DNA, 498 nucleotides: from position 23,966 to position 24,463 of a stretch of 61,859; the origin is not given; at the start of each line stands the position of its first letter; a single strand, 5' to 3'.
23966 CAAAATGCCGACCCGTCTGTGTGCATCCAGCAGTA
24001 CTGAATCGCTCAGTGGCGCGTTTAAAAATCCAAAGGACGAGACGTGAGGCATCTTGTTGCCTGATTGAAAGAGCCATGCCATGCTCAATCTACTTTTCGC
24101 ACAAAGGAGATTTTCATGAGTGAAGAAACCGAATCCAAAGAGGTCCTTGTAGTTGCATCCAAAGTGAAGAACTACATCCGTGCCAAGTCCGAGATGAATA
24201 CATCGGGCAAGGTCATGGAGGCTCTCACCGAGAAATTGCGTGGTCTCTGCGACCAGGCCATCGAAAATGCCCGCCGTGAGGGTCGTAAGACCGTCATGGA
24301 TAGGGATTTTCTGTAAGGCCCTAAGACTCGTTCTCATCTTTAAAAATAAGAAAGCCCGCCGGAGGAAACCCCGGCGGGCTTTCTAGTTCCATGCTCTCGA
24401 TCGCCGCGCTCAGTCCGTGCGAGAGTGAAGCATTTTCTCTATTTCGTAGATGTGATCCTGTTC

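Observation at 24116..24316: Bacterial histone-fold protein (Bd0055/HBb-like) as a strongly signalled monocistron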

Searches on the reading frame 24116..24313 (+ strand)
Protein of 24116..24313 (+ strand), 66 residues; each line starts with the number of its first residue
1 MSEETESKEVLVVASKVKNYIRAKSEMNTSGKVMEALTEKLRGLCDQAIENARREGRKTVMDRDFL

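Call 3: search_protein_families(library=pfam, proteins=[window:24116-24313:+], max_evalue=1)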
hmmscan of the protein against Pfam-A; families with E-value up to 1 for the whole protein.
window:24116-24313:+ (66 aa): 2 families
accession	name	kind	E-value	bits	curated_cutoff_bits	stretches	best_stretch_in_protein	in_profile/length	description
PF00808.29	CBFD_NFYB_HMF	-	0.0049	17.6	21.4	1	33-64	29-60/65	Histone-like transcription factor (CBF/NF-Y) and archaeal histone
PF09123.17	DUF1931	-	0.044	14.4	21.8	1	31-64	19-52/138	Domain of unknown function (DUF1931)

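Call 4: search_solved_structures(query=window:24116-24313:+, max_evalue=10, show_alignments=5)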
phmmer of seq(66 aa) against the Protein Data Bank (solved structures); distinct sequences matched with E-value up to 10: 7.
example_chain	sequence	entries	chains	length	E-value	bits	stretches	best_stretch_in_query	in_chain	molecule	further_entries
8cmp_A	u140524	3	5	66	7.7e-13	51.4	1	8-65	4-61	CBFD_NFYB_HMF domain-containing protein | Transcription factor CBF/NF-Y/archaeal histone domain-containing protein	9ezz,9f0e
8fvx_A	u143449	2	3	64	9.8e-13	51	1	9-65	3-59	CBFD_NFYB_HMF domain-containing protein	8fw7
9qt0_A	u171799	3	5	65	9.3e-09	38.6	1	6-65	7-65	DUF1931 domain-containing protein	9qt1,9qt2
9f2c_A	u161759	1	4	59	9.3e-06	29.3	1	11-63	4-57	hypothetical protein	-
8bdk_A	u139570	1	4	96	0.021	18.8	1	16-65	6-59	DNA-binding protein HmvA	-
9qv5_A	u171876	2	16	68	0.055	17.5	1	28-65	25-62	Archaeal histone A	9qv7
9qv6_A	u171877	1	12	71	0.06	17.4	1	28-65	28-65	Archaeal histone A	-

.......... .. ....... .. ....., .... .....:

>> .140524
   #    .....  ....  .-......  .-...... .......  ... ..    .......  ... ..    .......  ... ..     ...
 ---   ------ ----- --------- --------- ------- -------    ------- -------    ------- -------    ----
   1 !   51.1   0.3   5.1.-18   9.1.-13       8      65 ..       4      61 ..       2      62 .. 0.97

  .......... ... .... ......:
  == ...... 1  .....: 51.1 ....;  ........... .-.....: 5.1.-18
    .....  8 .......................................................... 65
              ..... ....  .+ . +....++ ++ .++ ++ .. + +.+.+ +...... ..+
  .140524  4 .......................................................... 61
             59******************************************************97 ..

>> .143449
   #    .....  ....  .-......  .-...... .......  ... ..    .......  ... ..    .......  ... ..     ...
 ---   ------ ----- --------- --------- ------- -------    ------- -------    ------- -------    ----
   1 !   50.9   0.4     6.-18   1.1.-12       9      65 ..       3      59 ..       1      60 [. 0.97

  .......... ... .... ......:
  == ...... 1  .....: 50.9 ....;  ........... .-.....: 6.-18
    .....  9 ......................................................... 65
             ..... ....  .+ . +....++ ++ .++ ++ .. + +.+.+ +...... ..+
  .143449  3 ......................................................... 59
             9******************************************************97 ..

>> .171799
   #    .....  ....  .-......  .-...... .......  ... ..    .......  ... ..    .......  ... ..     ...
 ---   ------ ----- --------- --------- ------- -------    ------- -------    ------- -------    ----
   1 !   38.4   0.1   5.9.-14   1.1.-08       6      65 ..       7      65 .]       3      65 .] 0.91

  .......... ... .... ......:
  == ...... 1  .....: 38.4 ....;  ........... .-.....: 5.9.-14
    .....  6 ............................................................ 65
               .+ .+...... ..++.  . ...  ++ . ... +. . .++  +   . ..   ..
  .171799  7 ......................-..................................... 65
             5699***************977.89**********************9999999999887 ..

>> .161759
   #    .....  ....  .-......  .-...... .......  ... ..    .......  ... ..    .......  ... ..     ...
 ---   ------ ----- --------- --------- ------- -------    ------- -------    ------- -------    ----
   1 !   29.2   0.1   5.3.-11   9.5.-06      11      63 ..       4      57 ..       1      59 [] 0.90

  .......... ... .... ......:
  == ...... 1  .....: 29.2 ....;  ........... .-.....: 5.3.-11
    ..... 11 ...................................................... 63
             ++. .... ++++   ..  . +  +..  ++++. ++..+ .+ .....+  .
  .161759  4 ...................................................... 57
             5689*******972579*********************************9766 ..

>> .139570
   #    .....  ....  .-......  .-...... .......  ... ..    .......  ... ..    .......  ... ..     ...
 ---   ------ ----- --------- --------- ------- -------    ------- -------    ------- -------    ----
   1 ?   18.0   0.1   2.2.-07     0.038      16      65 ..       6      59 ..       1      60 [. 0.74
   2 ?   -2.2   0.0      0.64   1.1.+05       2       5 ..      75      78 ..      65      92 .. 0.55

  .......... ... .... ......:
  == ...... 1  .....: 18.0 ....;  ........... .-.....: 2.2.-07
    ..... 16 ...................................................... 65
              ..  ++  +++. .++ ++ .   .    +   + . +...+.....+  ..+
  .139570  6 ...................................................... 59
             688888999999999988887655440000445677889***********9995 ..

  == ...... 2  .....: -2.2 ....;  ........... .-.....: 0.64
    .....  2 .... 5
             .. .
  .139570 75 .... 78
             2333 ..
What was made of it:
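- On Bacterial dimer alpha3-truncated histones (HBb/Bd0055 type): phmmer E=7.7e-13 over residues 8-65 (call 4).
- Checked: The remembered alignment to Bd0055 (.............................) is reproduced by phmmer against PDB 8CMP/8FVX, E=7.7e-13 over residues 8-65 (call 4).
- phmmer versus PDB: 8CMP/8FVX (HBb) E=7.7e-13 over residues 8-65 (call 4). HTkC itself has E rather than N at the 'N52' position (call 4 alignment).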

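Call 9: find_homologous_proteins(query=window:24116-24313:+, max_evalue=0.001)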
Query seq(66 aa) (66 aa): 1437 proteins with E <= 0.001 among 1440 candidates; the best 120 are listed.
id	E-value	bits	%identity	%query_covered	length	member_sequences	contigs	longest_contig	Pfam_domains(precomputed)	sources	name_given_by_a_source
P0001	6.1e-31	122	91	100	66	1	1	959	-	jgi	jgi:histone H3/H4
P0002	3.0e-29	117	94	97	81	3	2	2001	-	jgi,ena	-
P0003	4.8e-29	116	94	97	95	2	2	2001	-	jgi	jgi:histone H3/H4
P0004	1.2e-26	109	82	100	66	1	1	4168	-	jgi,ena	-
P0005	2.8e-23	98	80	97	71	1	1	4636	-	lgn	-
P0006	3.8e-23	98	78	97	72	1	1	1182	-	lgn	-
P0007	4.4e-23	97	78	97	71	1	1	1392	-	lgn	-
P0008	4.6e-23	97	77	92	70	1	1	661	-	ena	-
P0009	5.0e-23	97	83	89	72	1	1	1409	-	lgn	-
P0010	1.0e-22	96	79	94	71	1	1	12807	-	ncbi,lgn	-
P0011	1.0e-22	96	77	94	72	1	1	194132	-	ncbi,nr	ncbi:MAG: hypothetical protein H7222_13860 [Methylotenera sp.]|nr:hypothetical protein [Oligoflexia 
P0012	2.0e-22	95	78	95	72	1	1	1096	-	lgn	-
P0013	2.1e-22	95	75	95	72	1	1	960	-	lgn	-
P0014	2.1e-22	95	72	100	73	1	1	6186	-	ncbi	-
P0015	2.3e-22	95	79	94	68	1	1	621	-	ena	-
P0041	1.8e-21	92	72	97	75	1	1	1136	PF00808.30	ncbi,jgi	jgi:histone H3/H4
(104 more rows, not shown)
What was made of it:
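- At least 1,437 homologous clusters have E<=1e-3, and the best are 91-94% identical (call 9).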

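Call 10: find_related_loci(query=window:24116-24313:+, collection=genome_contigs, flank=10000)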
Query seq(66 aa) (66 aa) in genome_contigs; peptide patterns used: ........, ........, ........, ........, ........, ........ (x = any residue, [..] = any of these).
599 stretches matched a pattern (row limit reached: there are more); 501 encode a relative of the query (tblastn E <= 1e-3); the best 80 are kept; 80 distinct loci.
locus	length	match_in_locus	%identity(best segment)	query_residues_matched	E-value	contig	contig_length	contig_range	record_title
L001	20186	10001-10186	77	5-66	3e-29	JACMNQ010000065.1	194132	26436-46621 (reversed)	MAG: Oligoflexia bacterium isolate LF-bin-178 FL-bin-178-contig-k141_2331634, whole genome shotgun sequence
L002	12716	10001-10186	79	4-65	4e-29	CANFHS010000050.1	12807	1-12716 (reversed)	MAG: Bacteriovoracaceae bacterium isolate Jr-14may18-18 genome assembly, contig: Jr-14may18-C7778, whole genome shotgun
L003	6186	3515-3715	72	1-66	1e-28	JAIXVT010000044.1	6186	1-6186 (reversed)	MAG: Proteobacteria bacterium isolate D1_MAG_00075 pond_D1_MAG_00075_000000000137, whole genome shotgun sequence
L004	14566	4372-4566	72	1-65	5e-28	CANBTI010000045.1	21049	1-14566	MAG: Bdellovibrionales bacterium isolate JR-MC-C-240519-135 genome assembly, contig: JR-MC-C-240519-C2009, whole genome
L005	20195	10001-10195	71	1-65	2e-27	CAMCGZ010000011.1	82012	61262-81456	MAG: Bdellovibrio sp. ZAP7 isolate MsE-30jul19-120 genome assembly, contig: MsE-30jul19-C367, whole genome shotgun seque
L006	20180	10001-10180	78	6-65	2e-27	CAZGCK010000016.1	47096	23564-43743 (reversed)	MAG TPA_asm: uncultured Bacteriovoracaceae bacterium isolate SRP219642_co7_571 genome assembly, contig: NODE_974_length_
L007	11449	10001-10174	76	8-65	3e-27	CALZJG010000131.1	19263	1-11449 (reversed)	MAG: uncultured Chromatiaceae bacterium isolate FCS_M_Gamma_041 genome assembly, contig: k121_1414116, whole genome shot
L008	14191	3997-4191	71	1-65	3e-27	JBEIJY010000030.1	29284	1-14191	MAG: Bdellovibrionales bacterium isolate Sample-103-S77-bin-69 Sample_103_S77-bin_69-k141_1689329, whole genome shotgun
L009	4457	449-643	71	1-65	4e-27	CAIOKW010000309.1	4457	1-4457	MAG: Oligoflexia bacterium isolate Umea_bin-07902 genome assembly, contig: bin-07902:309/351, whole genome shotgun seque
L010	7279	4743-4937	73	1-66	4e-27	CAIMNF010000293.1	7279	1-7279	MAG: Oligoflexia bacterium isolate AlinenLipids_bin-3717 genome assembly, contig: bin-3717:293/615, whole genome shotgun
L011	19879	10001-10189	73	4-66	5e-27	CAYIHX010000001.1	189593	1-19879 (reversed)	MAG TPA_asm: uncultured Bacteriovoracaceae bacterium isolate ERP119705_co22_393 genome assembly, contig: NODE_14_length_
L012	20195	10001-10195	68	2-66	5e-27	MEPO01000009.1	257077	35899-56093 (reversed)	MAG: Bdellovibrionales bacterium GWA1_52_35 gwa1_scaffold_21, whole genome shotgun sequence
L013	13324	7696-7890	69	1-65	6e-27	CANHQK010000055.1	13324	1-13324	MAG: Bdellovibrionales bacterium isolate RE-26jul17-3 genome assembly, contig: RE-26jul17-C7392, whole genome shotgun se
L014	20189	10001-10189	71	3-65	8e-27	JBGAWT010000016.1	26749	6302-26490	MAG: Bdellovibrionia bacterium isolate MAG_AAO_H10.61 AAOH10-61_opera_contig_6240, whole genome shotgun sequence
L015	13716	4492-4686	68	1-65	9e-27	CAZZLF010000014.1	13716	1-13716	MAG TPA_asm: uncultured Bdellovibrio sp. isolate SRP124364_co1_342 genome assembly, contig: NODE_4822_length_13716_cov_5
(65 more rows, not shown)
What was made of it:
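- On Bacterial dimer alpha3-truncated histones (HBb/Bd0055 type): The histone's relatives are mostly Oligoflexia, Bdellovibrionales or Bacteriovoracaceae MAGs (call 10).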

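Call 24: find_encoding_contigs(protein=window:24116-24313:+, flank=10000, max_places=6)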
Protein seq(66 aa) (66 aa): 6 contigs read that carry it; 6 places shown.
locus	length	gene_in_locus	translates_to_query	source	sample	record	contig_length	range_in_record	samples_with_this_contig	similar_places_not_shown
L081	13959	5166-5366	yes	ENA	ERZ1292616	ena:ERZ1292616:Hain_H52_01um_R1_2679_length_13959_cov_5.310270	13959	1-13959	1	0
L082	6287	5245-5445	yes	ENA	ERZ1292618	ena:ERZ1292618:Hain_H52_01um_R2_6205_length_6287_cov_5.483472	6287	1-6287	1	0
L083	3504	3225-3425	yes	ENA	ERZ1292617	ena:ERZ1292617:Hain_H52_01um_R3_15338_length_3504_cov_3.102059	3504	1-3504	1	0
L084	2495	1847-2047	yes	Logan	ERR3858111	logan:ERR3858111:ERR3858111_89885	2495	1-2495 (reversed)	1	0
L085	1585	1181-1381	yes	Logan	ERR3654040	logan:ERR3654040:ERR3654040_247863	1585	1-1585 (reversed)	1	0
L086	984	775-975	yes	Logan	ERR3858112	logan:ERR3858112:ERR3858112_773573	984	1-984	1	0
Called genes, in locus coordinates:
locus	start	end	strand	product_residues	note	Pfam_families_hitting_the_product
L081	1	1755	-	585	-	PF04773:FecR, PF13372:Alginate_exp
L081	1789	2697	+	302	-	PF10370:Rv2993c-like_N, PF01557:FAA_hydrolase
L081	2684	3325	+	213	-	PF02798:GST_N, PF13409:GST_N_2, PF13417:GST_N_3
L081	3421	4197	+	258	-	PF01381:HTH_3 (weak), PF13560:HTH_31, PF14394:DUF4423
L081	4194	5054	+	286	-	-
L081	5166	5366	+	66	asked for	-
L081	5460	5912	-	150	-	PF00210:Ferritin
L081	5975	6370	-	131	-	-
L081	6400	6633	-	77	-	-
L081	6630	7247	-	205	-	PF12802:MarR_2, PF01047:MarR (weak)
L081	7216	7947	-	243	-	-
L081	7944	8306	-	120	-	-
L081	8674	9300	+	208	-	-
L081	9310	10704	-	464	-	PF01225:Mur_ligase, PF08245:Mur_ligase_M, PF02875:Mur_ligase_C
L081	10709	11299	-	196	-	PF01914:MarC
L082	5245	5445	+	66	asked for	-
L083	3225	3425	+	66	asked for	-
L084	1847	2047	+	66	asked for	-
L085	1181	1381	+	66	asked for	-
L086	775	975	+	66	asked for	-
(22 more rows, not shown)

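Call 27: search_protein_families(library=ncbifam, proteins=[window:24116-24313:+], max_evalue=0.1)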
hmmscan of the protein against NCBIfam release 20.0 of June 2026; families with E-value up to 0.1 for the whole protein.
window:24116-24313:+ (66 aa): 3 families
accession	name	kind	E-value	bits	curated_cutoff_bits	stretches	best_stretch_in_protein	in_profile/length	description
NF043032.1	archaea_histone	superfamily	0.00029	21.2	50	1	34-64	22-56/60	histone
NF006015.0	PRK08154.1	subfamily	0.016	14.3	204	1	12-52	269-309/314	anaerobic benzoate catabolism transcriptional regulator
NF053561.1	Rkd2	equivalog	0.089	12.5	290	1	13-56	124-166/196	arcadin-2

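Call 35: predict_structure(alignment_id=A1)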
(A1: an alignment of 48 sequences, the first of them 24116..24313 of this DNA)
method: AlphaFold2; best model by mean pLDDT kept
length: 66 residues; sequences in the alignment: 48
mean_pLDDT: 78.5   pTM: 0.47
mean pLDDT of the five models: 78.5, 73.4, 70.1, 68.9, 64.6
residues with pLDDT >= 90: 2; 70-90: 49; 50-70: 14; < 50: 1
segments of 3 or more residues with pLDDT < 50: none
pLDDT, mean of each block of 10 residues (from residue 1): 72 85 78 84 89 76 58
secondary structure, 60 per line:
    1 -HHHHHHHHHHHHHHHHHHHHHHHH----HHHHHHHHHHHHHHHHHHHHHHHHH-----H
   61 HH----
elements in order: H2-25 H30-54
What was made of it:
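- On Bacterial dimer alpha3-truncated histones (HBb/Bd0055 type): The AF2 model has alpha2 at 30-54 and a 3-residue helical turn at 60-62 (call 35). The order and boundaries of secondary-structure elements in the AF2 monomer model match HBb (call 35).
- This matches HBb's alpha1/alpha2/alpha3 shifted by +6 (call 35).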

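Call 38: search_protein_representatives(protein=window:24116-24313:+)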
Query: 66 residues. Proteins with E-value up to 0.001 (for the whole library): 577; up to 1e-10: 231; up to 1e-30: 2. The best 150 are listed.
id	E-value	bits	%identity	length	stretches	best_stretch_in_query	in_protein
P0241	1.3e-37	141.1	59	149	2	2-65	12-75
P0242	3.8e-31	121.0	56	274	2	8-65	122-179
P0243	8.1e-28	110.6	51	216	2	5-66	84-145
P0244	3.9e-26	105.4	50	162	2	5-66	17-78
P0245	2.7e-24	99.6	49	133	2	5-65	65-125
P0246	5.2e-24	98.7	51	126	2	9-65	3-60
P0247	3.6e-23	96.1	53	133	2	5-65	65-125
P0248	2.5e-22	93.5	46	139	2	5-66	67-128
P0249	3.3e-22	93.1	50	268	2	9-65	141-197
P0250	7.5e-22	92.0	50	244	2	9-65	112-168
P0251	3.1e-21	90.1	50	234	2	9-64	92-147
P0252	3.5e-21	89.9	50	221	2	8-65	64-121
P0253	5.2e-21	89.4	46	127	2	3-65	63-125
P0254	6.3e-21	89.1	47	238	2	8-65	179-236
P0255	4.2e-20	86.5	68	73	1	1-65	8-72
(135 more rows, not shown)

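Call 39: fold_search(model_id=the predicted structure, library=pdb)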
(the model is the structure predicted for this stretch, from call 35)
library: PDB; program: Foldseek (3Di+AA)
matches with E <= 10: 0; with E <= 0.001: 0
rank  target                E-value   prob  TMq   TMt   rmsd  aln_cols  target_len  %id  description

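Call 40: search_solved_structures(query=A1, max_evalue=1, show_alignments=0)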
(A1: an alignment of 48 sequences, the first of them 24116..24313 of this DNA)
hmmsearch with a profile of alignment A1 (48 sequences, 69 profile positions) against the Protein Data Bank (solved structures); distinct sequences matched with E-value up to 1: 13.
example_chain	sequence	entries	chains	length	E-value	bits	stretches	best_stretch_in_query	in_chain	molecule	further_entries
8cmp_A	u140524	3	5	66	1.3e-22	82.8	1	10-68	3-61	CBFD_NFYB_HMF domain-containing protein | Transcription factor CBF/NF-Y/archaeal histone domain-containing protein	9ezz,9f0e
8fvx_A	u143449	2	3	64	3.2e-22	81.6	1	11-68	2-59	CBFD_NFYB_HMF domain-containing protein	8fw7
9qt0_A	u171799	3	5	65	1.7e-12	50.4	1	7-68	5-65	DUF1931 domain-containing protein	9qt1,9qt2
9f2c_A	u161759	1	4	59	1.7e-08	37.6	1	14-66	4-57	hypothetical protein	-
8bdk_A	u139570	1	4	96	3.4e-05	27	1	20-68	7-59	DNA-binding protein HmvA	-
9qv5_A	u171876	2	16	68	0.0072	19.6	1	36-68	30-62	Archaeal histone A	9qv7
9qv6_A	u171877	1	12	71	0.0079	19.4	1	36-68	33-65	Archaeal histone A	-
1ku5_A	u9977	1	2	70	0.075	16.3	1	37-67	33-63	HPhA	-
1f1e_A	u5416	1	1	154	0.24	14.7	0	45-68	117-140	HISTONE FOLD PROTEIN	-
1a7w_A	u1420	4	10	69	0.27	14.5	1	39-68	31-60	HISTONE HMFB | PROTEIN (HISTONE HMFB) | HISTONE B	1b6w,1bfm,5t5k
6gw3_D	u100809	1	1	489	0.38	14.1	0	32-52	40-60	3,5,7-trioxododecanoyl-CoA synthase,3,5,7-trioxododecanoyl-CoA synthase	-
1b67_A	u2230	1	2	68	0.48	13.7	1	38-68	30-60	PROTEIN (HISTONE HMFA)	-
1hta_A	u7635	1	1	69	0.5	13.7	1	38-68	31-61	HISTONE HMFA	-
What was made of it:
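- On Bacterial dimer alpha3-truncated histones (HBb/Bd0055 type): Profile E=1.3e-22 (call 40).
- On Nucleosomal (HMf-type) archaeal histones: HMfB matches only weakly (E=0.27, call 40).
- Closest known: HLp of Leptospira perolatii. Same: The sequence matches are significant (calls 4, 40).
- Profile of 48 family members versus PDB: HBb 1.3e-22, HLp 1.7e-12, HTkC 1.7e-8, HmvA 3.4e-5, archaeal histone A 0.007 (call 40). It shows significant similarity to HLp (9QT0, E=9e-9; profile 1.7e-12) and to HTkC (9F2C, E=9e-6) (calls 4, 40). The match to HBb is far stronger: 51 versus 39 and 29 bits as a single sequence, and 83 versus 50 and 38 bits with the profile (calls 4, 40).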
